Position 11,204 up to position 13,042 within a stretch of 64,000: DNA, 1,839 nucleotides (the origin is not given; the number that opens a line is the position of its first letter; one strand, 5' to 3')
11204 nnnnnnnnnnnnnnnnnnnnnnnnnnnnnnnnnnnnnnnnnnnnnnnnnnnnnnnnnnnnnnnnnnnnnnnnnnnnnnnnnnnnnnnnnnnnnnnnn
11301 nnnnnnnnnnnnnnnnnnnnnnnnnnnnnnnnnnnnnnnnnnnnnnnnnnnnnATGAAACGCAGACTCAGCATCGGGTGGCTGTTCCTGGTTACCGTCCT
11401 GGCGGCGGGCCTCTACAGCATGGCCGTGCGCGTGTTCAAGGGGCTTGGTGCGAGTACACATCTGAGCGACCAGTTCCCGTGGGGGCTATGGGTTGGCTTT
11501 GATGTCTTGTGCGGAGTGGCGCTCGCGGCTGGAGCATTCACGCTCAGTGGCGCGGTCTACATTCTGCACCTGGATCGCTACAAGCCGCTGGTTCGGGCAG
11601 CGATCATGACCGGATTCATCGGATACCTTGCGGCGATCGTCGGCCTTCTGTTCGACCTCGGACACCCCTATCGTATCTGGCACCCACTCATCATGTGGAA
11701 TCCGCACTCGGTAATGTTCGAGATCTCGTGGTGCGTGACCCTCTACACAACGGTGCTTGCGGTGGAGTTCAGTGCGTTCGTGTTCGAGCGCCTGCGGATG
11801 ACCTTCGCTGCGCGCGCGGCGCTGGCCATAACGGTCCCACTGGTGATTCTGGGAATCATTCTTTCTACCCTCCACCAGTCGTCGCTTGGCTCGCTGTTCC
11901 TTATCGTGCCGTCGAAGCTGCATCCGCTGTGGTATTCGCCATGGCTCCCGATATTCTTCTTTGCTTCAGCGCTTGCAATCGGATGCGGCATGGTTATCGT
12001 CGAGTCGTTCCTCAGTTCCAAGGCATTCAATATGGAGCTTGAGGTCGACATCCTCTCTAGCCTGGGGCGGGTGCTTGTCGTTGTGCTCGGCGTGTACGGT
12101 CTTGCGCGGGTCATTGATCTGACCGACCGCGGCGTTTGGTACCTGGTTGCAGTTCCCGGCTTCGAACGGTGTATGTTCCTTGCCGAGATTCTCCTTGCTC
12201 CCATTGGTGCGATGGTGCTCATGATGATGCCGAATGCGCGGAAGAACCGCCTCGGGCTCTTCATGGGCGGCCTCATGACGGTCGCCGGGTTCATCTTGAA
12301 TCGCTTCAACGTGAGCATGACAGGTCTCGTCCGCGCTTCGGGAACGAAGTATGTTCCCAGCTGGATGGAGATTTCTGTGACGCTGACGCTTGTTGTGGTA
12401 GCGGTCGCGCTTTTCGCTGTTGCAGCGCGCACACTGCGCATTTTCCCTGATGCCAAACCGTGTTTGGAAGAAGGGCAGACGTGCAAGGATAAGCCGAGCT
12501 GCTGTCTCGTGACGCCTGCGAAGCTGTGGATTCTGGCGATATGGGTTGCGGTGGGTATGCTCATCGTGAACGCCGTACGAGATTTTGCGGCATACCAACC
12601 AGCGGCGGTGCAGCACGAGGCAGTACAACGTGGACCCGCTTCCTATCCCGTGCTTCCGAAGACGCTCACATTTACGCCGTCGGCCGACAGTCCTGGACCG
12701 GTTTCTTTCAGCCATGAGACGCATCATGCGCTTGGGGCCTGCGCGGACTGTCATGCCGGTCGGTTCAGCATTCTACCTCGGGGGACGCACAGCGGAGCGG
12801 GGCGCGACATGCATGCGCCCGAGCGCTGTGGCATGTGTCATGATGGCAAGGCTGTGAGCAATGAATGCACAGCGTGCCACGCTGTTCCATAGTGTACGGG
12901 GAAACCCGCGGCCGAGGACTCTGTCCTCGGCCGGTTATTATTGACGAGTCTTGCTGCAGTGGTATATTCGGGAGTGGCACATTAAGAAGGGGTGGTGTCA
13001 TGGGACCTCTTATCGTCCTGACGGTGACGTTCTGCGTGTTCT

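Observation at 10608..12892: Orphan NrfCD/HybAB-like module with a triheme cytochrome c fused to the NrfD-type membrane subunit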

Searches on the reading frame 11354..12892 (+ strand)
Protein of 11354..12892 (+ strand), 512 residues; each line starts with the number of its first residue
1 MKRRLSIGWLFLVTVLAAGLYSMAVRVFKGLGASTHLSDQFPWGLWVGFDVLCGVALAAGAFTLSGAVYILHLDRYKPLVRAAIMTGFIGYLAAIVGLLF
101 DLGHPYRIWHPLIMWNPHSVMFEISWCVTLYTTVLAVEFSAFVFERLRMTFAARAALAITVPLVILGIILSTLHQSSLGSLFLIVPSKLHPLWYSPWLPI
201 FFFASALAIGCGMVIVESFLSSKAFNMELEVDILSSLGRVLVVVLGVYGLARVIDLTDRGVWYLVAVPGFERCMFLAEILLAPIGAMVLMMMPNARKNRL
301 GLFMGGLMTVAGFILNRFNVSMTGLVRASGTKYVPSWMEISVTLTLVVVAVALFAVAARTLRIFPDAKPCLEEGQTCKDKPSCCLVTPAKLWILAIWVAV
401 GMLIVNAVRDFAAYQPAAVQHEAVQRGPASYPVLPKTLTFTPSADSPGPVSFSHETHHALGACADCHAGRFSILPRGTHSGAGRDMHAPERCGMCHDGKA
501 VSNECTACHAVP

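Call 3: search_protein_families(library=pfam, proteins=[window:11354-12892:+], max_evalue=0.1)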
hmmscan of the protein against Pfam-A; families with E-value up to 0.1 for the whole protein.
window:11354-12892:+ (512 aa): 2 families
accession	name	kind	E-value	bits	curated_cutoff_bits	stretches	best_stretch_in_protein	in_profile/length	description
PF03916.19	NrfD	-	1.9e-18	67.6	25.8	1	36-326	4-310/313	Polysulphide reductase, NrfD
PF14522.11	Cytochrome_C7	-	5.5e-07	29.7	24.8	1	450-509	1-66/67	Cytochrome c7 and related cytochrome c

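Call 4: search_protein_families(library=ncbifam, proteins=[window:11354-12892:+], max_evalue=0.1)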
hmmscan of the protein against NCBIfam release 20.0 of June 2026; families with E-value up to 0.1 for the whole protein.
window:11354-12892:+ (512 aa): 7 families
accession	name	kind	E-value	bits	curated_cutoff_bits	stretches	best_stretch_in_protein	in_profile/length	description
NF045714.1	sulf_resp_HmcC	equivalog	4.3e-87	292.8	550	1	13-365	9-369/376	sulfate respiration complex protein HmcC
NF008133.1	PRK10881.1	equivalog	5.6e-77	259.8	450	1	8-366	15-376/377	Ni/Fe-hydrogenase cytochrome b subunit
NF041784.1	mnquin_red_QrcD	equivalog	2e-39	136.1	570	1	9-367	22-404/408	menaquinone reductase integral membrane subunit QrcD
TIGR04257.1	nanowire_3heme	domain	1.3e-11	44.5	40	1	444-510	7-75/75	c(7)-type cytochrome triheme domain-containing protein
NF011568.0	PRK14992.1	equivalog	8.6e-06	25.3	314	1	57-235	32-203/341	tetrathionate reductase subunit TtrC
TIGR03148.1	cyt_nit_nrfD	equivalog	0.00064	19.1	347.6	1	78-243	47-222/316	cytochrome c nitrite reductase subunit NrfD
NF008080.0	PRK10819.1-1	equivalog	0.028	13.8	418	1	404-444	53-92/252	TonB system transport protein TonB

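Call 7: find_homologous_proteins(query=window:11354-12892:+)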
Query window:11354-12892:+ (512 aa): 7949 proteins with E <= 0.001 among 8000 candidates; the best 120 are listed.
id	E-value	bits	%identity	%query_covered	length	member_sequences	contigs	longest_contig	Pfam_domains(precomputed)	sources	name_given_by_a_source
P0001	0.0e+0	1157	100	100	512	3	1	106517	PF03916.20,PF14522.12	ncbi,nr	ncbi:MAG: Ni/Fe-hydrogenase cytochrome b subunit [Candidatus Yanofskybacteria bacterium]|nr:Ni/Fe-hy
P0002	1.2e-228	778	68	99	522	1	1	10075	PF03916.20,PF14522.12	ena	-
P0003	5.3e-224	763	67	99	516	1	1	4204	PF03916.20,PF14522.12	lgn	-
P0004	8.5e-222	756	65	99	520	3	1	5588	PF03916.20,PF14522.12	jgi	-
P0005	4.6e-212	723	62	99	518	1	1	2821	PF03916.20,PF14522.12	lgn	-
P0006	3.1e-207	708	63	99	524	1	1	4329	PF03916.20,PF14522.12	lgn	-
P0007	7.8e-204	696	62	98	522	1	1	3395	PF03916.20,PF14522.12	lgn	-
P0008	1.4e-199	682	66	89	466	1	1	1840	PF03916.20,PF14522.12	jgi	jgi:c(7)-type cytochrome triheme protein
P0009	9.3e-199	680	61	97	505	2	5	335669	PF03916.20,PF14522.12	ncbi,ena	-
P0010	1.4e-196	672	61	97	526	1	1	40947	PF03916.20,PF14522.12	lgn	-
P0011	4.0e-176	605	67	79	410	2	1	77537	PF03916.20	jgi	jgi:Ni/Fe-hydrogenase subunit HybB-like protein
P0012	4.4e-157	542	51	98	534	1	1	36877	PF03916.20,PF14522.12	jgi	jgi:c(7)-type cytochrome triheme protein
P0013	9.9e-157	541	51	99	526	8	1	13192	PF03916.20,PF14522.12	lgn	-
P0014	1.0e-156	541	51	99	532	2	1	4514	PF03916.20,PF14522.12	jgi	-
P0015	6.2e-156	538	51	98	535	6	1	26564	PF03916.20,PF14522.12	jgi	jgi:c(7)-type cytochrome triheme protein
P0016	1.1e-154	534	73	65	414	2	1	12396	PF03916.20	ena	-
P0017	1.2e-154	534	50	99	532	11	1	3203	PF03916.20,PF14522.12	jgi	-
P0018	1.5e-154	534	50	97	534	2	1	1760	PF03916.20,PF14522.12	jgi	-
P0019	2.5e-154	533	50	97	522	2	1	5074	PF03916.20,PF14522.12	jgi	jgi:c(7)-type cytochrome triheme protein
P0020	9.9e-154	531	50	96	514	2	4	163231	PF03916.20,PF14522.12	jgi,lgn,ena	-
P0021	1.4e-153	530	50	96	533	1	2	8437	PF03916.20,PF14522.12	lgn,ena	-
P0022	2.0e-153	530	50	99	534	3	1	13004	PF03916.20,PF14522.12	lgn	-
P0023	3.8e-153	529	50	99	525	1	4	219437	PF03916.20,PF14522.12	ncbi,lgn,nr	ncbi:putative Ni/Fe-hydrogenase 2 b-type cytochrome subunit [bacterium HR10]|nr:putative Ni/Fe-hydro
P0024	4.9e-153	529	50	98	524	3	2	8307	PF03916.20,PF14522.12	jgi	jgi:c(7)-type cytochrome triheme protein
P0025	6.8e-153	528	51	96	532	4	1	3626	PF03916.20,PF14522.12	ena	-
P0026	2.4e-152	526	50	96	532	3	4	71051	PF03916.20,PF14522.12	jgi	jgi:c(7)-type cytochrome triheme protein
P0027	3.3e-152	526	50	97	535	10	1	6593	PF03916.20,PF14522.12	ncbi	-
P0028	4.5e-152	525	48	97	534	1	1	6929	PF03916.20,PF14522.12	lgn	-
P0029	5.5e-152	525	50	97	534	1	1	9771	PF03916.20,PF14522.12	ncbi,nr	ncbi:MAG: Ni/Fe-hydrogenase cytochrome b subunit [Acidobacteria bacterium]|nr:Ni/Fe-hydrogenase cyto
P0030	1.5e-151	524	50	97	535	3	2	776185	PF03916.20,PF14522.12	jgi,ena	jgi:c(7)-type cytochrome triheme protein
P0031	3.6e-151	523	50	99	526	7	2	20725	PF03916.20,PF14522.12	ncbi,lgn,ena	-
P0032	8.4e-151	521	50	97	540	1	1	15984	PF03916.20,PF14522.12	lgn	-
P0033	2.6e-150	520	51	97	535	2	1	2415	PF03916.20,PF14522.12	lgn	-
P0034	3.5e-150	519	49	99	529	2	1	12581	PF03916.20,PF14522.12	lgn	-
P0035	3.7e-150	519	50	99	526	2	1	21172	PF03916.20,PF14522.12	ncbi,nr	ncbi:putative Ni/Fe-hydrogenase 2 b-type cytochrome subunit [bacterium HR08]|nr:putative Ni/Fe-hydro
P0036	4.2e-150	519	49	99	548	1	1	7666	PF03916.20,PF14522.12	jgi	jgi:c(7)-type cytochrome triheme protein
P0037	5.5e-150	519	51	97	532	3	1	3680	PF03916.20,PF14522.12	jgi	jgi:c(7)-type cytochrome triheme protein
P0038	7.7e-150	518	49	98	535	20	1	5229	PF03916.20,PF14522.12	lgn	-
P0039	1.5e-149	517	49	98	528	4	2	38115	PF03916.20,PF14522.12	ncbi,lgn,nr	ncbi:MAG: Ni/Fe-hydrogenase cytochrome b subunit [Acidobacteriota bacterium]|nr:Ni/Fe-hydrogenase cy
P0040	4.8e-149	516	49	99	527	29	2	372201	PF03916.20,PF14522.12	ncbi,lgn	-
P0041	5.3e-149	515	49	97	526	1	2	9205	PF03916.20,PF14522.12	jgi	jgi:c(7)-type cytochrome triheme protein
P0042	8.7e-149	515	48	97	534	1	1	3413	PF03916.20,PF14522.12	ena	-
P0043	1.9e-148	514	49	97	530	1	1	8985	PF03916.20,PF14522.12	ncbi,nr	ncbi:MAG TPA: Ni/Fe-hydrogenase cytochrome b subunit [Blastocatellia bacterium]|nr:Ni/Fe-hydrogenase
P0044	2.5e-148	513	49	97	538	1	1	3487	PF03916.20,PF14522.12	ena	-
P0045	4.0e-148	512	49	99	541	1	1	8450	PF03916.20,PF14522.12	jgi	jgi:c(7)-type cytochrome triheme protein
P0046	6.2e-148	512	49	100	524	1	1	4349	PF03916.20,PF14522.12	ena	-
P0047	6.3e-148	512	48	97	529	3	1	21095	PF03916.20,PF14522.12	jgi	jgi:c(7)-type cytochrome triheme protein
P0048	7.8e-148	512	48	99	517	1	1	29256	PF03916.20,PF14522.12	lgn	-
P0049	1.2e-147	511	48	97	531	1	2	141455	PF03916.20,PF14522.12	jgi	jgi:c(7)-type cytochrome triheme protein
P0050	1.3e-147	511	49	98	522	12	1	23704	PF03916.20,PF14522.12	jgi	jgi:c(7)-type cytochrome triheme protein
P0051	1.6e-147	510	49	97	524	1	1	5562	PF03916.20,PF14522.12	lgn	-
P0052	2.0e-147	510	49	99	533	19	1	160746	PF03916.20,PF14522.12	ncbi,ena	-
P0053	2.3e-147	510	75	60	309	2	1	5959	PF03916.20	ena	-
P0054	2.6e-147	510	48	99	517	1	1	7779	PF03916.20,PF14522.12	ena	-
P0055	2.8e-147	510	50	97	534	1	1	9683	PF03916.20,PF14522.12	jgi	jgi:c(7)-type cytochrome triheme protein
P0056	2.9e-147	510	48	98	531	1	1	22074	PF03916.20,PF14522.12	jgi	jgi:c(7)-type cytochrome triheme protein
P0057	5.7e-147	509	48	96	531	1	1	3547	PF03916.20,PF14522.12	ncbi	-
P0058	8.3e-147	508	48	99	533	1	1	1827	PF03916.20,PF14522.12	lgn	-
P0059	8.7e-147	508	49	97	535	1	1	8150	PF03916.20,PF14522.12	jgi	jgi:c(7)-type cytochrome triheme protein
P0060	9.2e-147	508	49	97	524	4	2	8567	PF03916.20,PF14522.12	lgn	-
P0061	1.6e-146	507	47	100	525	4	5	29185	PF03916.20,PF14522.12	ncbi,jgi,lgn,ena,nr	ncbi:MAG TPA: Ni/Fe-hydrogenase cytochrome b subunit [Acidobacteriota bacterium]|nr:Ni/Fe-hydrogenas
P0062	1.9e-146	507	48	96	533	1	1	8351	PF03916.20,PF14522.12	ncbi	-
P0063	3.2e-146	506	48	97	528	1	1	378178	PF03916.20,PF14522.12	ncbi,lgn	-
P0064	3.3e-146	506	50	99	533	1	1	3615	PF03916.20,PF14522.12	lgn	-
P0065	3.6e-146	506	48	98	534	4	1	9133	PF03916.20,PF14522.12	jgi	jgi:c(7)-type cytochrome triheme protein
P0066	6.6e-146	505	47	99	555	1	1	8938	PF03916.20,PF14522.12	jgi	jgi:c(7)-type cytochrome triheme protein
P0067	1.9e-145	504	47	99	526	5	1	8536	PF03916.20,PF14522.12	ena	-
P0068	2.0e-145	504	49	97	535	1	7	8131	PF03916.20,PF14522.12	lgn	-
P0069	2.5e-145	503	48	97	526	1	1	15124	PF03916.20,PF14522.12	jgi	-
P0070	3.0e-145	503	47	97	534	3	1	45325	PF03916.20,PF14522.12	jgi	jgi:c(7)-type cytochrome triheme protein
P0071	3.1e-145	503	48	99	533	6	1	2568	PF03916.20,PF14522.12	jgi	jgi:c(7)-type cytochrome triheme protein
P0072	4.5e-145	502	47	99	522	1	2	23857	PF03916.20,PF14522.12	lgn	-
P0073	6.3e-145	502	49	98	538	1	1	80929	PF03916.20,PF14522.12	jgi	jgi:c(7)-type cytochrome triheme protein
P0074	7.3e-145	502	47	100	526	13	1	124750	PF03916.20,PF14522.12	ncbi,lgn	-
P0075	8.5e-145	501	49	98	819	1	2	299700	PF12797.13,PF12837.13,PF13247.12,PF00037.33,PF03916.20,PF12838.13,PF13237.12,PF13187.12,PF14522.12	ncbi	-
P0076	9.4e-145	501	48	99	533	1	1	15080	PF03916.20,PF14522.12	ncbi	-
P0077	9.7e-145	501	48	100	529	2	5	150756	PF03916.20,PF14522.12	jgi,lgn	jgi:c(7)-type cytochrome triheme protein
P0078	9.7e-145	501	48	96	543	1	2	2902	PF03916.20,PF14522.12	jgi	jgi:c(7)-type cytochrome triheme protein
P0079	1.0e-144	501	48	97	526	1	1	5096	PF03916.20,PF14522.12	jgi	jgi:c(7)-type cytochrome triheme protein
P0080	1.1e-144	501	49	97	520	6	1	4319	PF03916.20,PF14522.12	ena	-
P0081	1.2e-144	501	47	100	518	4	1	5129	PF03916.20,PF14522.12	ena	-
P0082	1.2e-144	501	50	96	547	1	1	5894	PF03916.20,PF14522.12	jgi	jgi:c(7)-type cytochrome triheme protein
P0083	1.4e-144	501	48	97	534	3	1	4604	PF03916.20,PF14522.12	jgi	jgi:c(7)-type cytochrome triheme protein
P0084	1.7e-144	500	48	97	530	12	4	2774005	PF03916.20,PF14522.12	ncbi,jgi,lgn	-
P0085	2.2e-144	500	47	97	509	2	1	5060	PF03916.20,PF14522.12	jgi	jgi:c(7)-type cytochrome triheme protein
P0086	2.2e-144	500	48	97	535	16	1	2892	PF03916.20,PF14522.12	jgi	jgi:c(7)-type cytochrome triheme protein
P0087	2.5e-144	500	48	99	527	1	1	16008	PF03916.20,PF14522.12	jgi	-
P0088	3.1e-144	500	49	99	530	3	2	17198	PF03916.20,PF14522.12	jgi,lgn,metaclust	metaclust:\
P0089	3.4e-144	499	46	99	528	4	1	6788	PF03916.20,PF14522.12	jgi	jgi:c(7)-type cytochrome triheme protein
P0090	3.6e-144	499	49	97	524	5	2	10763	PF03916.20,PF14522.12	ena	-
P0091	4.2e-144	499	46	96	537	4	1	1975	PF03916.20,PF14522.12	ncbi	-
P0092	5.3e-144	499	47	99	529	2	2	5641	PF03916.20,PF14522.12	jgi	-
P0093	5.6e-144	499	47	97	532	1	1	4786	PF03916.20,PF14522.12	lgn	-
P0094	6.3e-144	499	48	100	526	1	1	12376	PF03916.20,PF14522.12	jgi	jgi:c(7)-type cytochrome triheme protein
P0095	8.2e-144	498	47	99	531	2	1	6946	PF03916.20,PF14522.12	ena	-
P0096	9.0e-144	498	47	100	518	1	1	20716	PF03916.20,PF14522.12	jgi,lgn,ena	-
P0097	9.2e-144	498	47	99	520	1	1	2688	PF03916.20,PF14522.12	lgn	-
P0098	1.0e-143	498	46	99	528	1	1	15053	PF03916.20,PF14522.12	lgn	-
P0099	1.0e-143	498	47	97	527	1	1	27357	PF03916.20,PF14522.12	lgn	-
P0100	1.2e-143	498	50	100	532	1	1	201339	PF03916.20,PF14522.12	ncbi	ncbi:MAG: NrfD/PsrC family molybdoenzyme membrane anchor subunit [Acidobacteriota bacterium]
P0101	1.5e-143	497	48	98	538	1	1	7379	PF03916.20,PF14522.12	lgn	-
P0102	1.6e-143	497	47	97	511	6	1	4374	PF03916.20,PF14522.12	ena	-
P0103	1.7e-143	497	46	99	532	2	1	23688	PF03916.20,PF14522.12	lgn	-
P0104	1.8e-143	497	47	99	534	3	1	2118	PF03916.20,PF14522.12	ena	-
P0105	1.9e-143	497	47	96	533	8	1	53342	PF03916.20,PF14522.12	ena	-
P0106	2.3e-143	497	48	98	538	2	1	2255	PF03916.20,PF14522.12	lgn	-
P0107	2.4e-143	497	47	99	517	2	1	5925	PF03916.20,PF14522.12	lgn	-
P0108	2.8e-143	497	48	97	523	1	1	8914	PF03916.20,PF14522.12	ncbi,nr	ncbi:MAG TPA: Ni/Fe-hydrogenase cytochrome b subunit [Acidobacteriota bacterium]|nr:Ni/Fe-hydrogenas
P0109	3.1e-143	496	48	97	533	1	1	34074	PF03916.20,PF14522.12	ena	-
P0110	3.2e-143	496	47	99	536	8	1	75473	PF03916.20,PF14522.12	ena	-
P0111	4.3e-143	496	49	97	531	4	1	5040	PF03916.20,PF14522.12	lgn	-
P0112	4.6e-143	496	48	97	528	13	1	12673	PF03916.20,PF14522.12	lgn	-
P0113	6.0e-143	495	46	99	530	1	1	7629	PF03916.20,PF14522.12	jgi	jgi:c(7)-type cytochrome triheme protein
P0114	6.1e-143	495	46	97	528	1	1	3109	PF03916.20,PF14522.12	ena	-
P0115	8.5e-143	495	47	99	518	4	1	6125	PF03916.20,PF14522.12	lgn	-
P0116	9.3e-143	495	48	95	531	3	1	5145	PF03916.20,PF14522.12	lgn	-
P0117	1.0e-142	495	48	99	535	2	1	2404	PF03916.20,PF14522.12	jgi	jgi:c(7)-type cytochrome triheme protein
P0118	1.1e-142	495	48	96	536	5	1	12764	PF03916.20,PF14522.12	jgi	-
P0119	1.2e-142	494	50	99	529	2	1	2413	PF03916.20,PF14522.12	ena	-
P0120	1.2e-142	494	48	99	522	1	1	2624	PF03916.20,PF14522.12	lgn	-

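Call 9: find_encoding_contigs(protein=P0009, flank=10000, max_places=2)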
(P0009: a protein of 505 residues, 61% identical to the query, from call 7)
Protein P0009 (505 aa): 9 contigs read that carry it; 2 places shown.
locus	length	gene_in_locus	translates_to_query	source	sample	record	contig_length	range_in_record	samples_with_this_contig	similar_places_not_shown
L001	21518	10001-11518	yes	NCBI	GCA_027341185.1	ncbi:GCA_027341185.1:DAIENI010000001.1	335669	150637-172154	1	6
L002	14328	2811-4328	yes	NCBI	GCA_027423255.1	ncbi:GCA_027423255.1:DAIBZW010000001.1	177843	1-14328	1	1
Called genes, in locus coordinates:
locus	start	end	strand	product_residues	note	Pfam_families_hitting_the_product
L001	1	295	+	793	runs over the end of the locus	PF26449:DUF8128, PF02534:T4SS-DNA_transf (weak)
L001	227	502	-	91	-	-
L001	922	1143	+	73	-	-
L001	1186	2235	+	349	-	-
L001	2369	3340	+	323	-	PF03462:PCRF, PF00472:RF-1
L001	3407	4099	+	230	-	PF00005:ABC_tran, PF13304:AAA_21 (faint)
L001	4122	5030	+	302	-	PF18075:FtsX_ECD, PF02687:FtsX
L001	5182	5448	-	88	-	-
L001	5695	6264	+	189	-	-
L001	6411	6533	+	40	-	-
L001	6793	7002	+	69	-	PF00313:CSD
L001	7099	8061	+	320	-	PF01018:GTP1_OBG, PF03193:RsgA_GTPase (faint), PF01926:MMR_HSR1, PF02421:FeoB_N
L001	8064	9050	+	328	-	PF02618:YceG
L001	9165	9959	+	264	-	PF00037:Fer4 (faint), PF12837:Fer4_6 (faint), PF13237:Fer4_10 (faint), PF12838:Fer4_7 (faint), PF13247:Fer4_11, PF12797:Fer4_2 (weak), PF13187:Fer4_9 (weak)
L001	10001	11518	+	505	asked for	PF03916:NrfD, PF14522:Cytochrome_C7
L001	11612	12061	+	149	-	-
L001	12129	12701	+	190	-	PF06821:Ser_hydrolase, PF12146:Hydrolase_4 (weak), PF00561:Abhydrolase_1 (weak)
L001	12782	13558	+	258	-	PF00300:His_Phos_1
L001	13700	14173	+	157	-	PF03640:Lipoprotein_15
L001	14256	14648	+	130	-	PF07681:DoxX (weak)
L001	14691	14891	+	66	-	-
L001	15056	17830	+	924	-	-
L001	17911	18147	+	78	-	PF11127:YgaP-like_TM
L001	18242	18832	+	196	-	PF02777:Sod_Fe_C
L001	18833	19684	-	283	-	PF00551:Formyl_trans_N, PF02911:Formyl_trans_C (weak)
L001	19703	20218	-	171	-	PF01327:Pep_deformylase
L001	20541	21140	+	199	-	PF02834:LigT_PEase, PF10469:AKAP7_NLS, PF13563:2_5_RNA_ligase2 (weak)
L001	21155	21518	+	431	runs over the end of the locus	PF22694:CtpB_N-like (weak), PF00595:PDZ, PF13180:PDZ_2, PF17820:PDZ_6, PF03572:Peptidase_S41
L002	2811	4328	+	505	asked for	PF03916:NrfD, PF14522:Cytochrome_C7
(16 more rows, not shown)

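Call 10: find_encoding_contigs(protein=P0023, flank=10000, max_places=2)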
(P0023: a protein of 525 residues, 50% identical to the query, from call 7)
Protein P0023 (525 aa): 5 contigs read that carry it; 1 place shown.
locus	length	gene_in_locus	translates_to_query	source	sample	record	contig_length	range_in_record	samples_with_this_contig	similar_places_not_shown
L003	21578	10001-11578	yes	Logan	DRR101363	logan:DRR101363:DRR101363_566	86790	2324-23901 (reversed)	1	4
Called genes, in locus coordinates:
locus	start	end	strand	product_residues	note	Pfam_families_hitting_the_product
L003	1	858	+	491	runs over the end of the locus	PF00309:Sigma54_AID, PF04963:Sigma54_CBD, PF04545:Sigma70_r4 (faint), PF09339:HTH_IclR (faint), PF04552:Sigma54_DBD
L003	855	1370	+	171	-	PF02482:Ribosomal_S30AE, PF16321:Ribosom_S30AE_C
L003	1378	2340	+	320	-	PF02603:Hpr_kinase_N, PF07475:Hpr_kinase_C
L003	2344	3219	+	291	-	PF03668:RapZ-like_N, PF22740:PapZ_C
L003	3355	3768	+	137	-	PF03610:EIIA-man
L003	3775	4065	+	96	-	PF00381:PTS-HPr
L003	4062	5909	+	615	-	PF05524:PEP-utilisers_N, PF00391:PEP-utilizers, PF02896:PEP-utilizers_C, PF03328:HpcH_HpaI (weak)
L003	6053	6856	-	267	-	PF09719:C_GCAxxG_C_C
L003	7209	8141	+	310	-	PF01597:GCV_H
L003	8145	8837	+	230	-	PF01597:GCV_H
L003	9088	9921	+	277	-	PF12837:Fer4_6 (faint), PF13237:Fer4_10 (faint), PF12838:Fer4_7 (weak), PF12838:Fer4_7 (weak), PF13247:Fer4_11, PF00037:Fer4 (weak), PF12797:Fer4_2 (weak), PF13187:Fer4_9 (weak), +4 more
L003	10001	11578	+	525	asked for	PF03916:NrfD, PF14522:Cytochrome_C7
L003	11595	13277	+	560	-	PF00672:HAMP, PF00512:HisKA, PF02518:HATPase_c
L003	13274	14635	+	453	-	PF00072:Response_reg, PF00158:Sigma54_activat, PF01078:Mg_chelatase (faint), PF14532:Sigma54_activ_2, PF07728:AAA_5 (weak), PF25601:AAA_lid_14, PF02954:HTH_8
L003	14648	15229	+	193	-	PF07998:Peptidase_M54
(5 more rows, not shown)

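Call 13: find_encoding_contigs(protein=P0084, flank=10000, max_places=2)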
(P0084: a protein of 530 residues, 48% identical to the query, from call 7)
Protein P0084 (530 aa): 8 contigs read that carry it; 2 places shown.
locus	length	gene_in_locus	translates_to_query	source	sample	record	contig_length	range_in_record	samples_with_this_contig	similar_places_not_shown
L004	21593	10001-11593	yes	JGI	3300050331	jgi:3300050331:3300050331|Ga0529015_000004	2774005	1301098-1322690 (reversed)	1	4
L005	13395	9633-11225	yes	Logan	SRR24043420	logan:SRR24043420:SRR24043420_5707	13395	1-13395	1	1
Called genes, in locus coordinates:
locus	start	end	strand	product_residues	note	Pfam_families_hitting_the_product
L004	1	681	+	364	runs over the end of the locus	PF01112:Asparaginase_2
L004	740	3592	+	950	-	PF00675:Peptidase_M16, PF05193:Peptidase_M16_C, PF00675:Peptidase_M16, PF05193:Peptidase_M16_C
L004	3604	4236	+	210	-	PF14110:DUF4282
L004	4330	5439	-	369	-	PF16697:Yop-YscD_cpl, PF00498:FHA, PF06271:RDD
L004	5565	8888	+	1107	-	PF26549:Tricorn_N, PF00930:DPPIV_N (faint), PF26549:Tricorn_N, PF26550:Tricorn_2nd, PF07676:PD40, PF14684:Tricorn_C1, PF14685:PDZ_Tricorn, PF03572:Peptidase_S41, +1 more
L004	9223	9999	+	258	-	PF12797:Fer4_2 (faint), PF13237:Fer4_10 (faint), PF12837:Fer4_6 (faint), PF14697:Fer4_21 (faint), PF13247:Fer4_11, PF12838:Fer4_7 (weak), PF00037:Fer4 (weak), PF13187:Fer4_9 (weak)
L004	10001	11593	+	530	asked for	PF03916:NrfD, PF14522:Cytochrome_C7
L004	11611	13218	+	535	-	PF21085:CusS (weak), PF00672:HAMP (weak), PF00512:HisKA, PF02518:HATPase_c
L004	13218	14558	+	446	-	PF00072:Response_reg, PF00158:Sigma54_activat, PF01078:Mg_chelatase (faint), PF14532:Sigma54_activ_2, PF07728:AAA_5 (weak), PF25601:AAA_lid_14, PF02954:HTH_8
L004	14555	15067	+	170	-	PF07998:Peptidase_M54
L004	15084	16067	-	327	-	PF08240:ADH_N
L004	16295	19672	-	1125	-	-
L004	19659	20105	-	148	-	PF02021:UPF0102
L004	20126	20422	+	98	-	-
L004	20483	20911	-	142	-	-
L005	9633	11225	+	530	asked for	PF03916:NrfD, PF14522:Cytochrome_C7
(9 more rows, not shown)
